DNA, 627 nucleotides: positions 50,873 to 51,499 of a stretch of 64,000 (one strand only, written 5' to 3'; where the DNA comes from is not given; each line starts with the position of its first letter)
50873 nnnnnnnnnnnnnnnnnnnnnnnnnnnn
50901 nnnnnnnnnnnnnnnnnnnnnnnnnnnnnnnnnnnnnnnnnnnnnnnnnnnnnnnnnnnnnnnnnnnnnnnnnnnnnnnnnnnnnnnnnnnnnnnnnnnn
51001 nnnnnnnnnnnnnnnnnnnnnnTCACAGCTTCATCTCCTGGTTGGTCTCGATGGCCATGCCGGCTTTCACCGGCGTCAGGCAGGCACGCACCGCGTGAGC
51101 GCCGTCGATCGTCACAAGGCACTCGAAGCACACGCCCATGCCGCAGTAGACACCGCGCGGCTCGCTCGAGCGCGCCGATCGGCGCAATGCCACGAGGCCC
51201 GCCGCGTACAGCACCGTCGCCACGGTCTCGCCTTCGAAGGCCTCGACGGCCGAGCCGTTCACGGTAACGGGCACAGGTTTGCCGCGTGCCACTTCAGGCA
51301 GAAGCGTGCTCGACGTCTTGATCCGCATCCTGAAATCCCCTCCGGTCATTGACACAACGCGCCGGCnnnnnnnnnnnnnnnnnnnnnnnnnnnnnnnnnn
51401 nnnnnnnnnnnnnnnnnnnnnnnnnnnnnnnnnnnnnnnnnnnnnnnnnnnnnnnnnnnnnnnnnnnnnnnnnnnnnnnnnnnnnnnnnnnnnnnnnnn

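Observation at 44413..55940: Eleven-gene operon whose enzyme set resembles a catabolic mirror of early riboflavin and pterin chemistry coupled to pentose-type breakdown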

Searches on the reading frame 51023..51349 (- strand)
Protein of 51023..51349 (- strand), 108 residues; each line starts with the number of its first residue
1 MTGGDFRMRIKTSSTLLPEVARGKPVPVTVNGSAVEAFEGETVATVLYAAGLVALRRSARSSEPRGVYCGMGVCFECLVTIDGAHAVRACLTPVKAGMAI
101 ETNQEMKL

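Call 6: search_protein_families(library=pfam, proteins=[window:51023-51349:-], max_evalue=0.01)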
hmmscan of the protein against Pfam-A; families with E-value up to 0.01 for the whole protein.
window:51023-51349:- (108 aa): 2 families
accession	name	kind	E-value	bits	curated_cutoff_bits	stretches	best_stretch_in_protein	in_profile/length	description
PF13510.11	Fer2_4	-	1.6e-27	95.8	22.8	1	24-104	2-81/82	2Fe-2S iron-sulfur cluster binding domain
PF10418.14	DHODB_Fe-S_bind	-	0.0053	16.9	23.9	1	68-90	5-29/41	Iron-sulfur cluster binding domain of dihydroorotate dehydrogenase B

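Call 7: search_protein_families(library=ncbifam, proteins=[window:51023-51349:-], max_evalue=0.01)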
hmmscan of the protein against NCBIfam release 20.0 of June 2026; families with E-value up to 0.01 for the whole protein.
window:51023-51349:- (108 aa): 7 families
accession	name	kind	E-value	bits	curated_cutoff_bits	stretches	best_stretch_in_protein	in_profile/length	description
TIGR01372.1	soxA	subfamily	2.8e-07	28.7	1164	1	19-100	11-96/996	sarcosine oxidase subunit alpha family protein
NF005745.0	PRK07569.1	equivalog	0.00071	19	333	1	29-105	7-79/238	bidirectional hydrogenase complex protein HoxU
NF040763.1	FeFe_hydrog_A6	exception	0.00076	18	765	1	28-105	3-76/571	NADH-dependent [FeFe] hydrogenase, group A6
NF009454.0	PRK12814.1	equivalog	0.0012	17.3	916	1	70-105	43-79/657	putative NADPH-dependent glutamate synthase small subunit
NF006305.0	PRK08493.1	equivalog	0.0045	15.1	591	1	28-105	4-75/819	NADH-quinone oxidoreductase subunit G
NF040762.1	Hydr_FeFe_Clost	exception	0.0062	15.2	900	1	71-105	41-76/572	ferredoxin hydrogenase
TIGR01973.1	NuoG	equivalog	0.0066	15.3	470.05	1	71-106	39-75/606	NADH-quinone oxidoreductase subunit NuoG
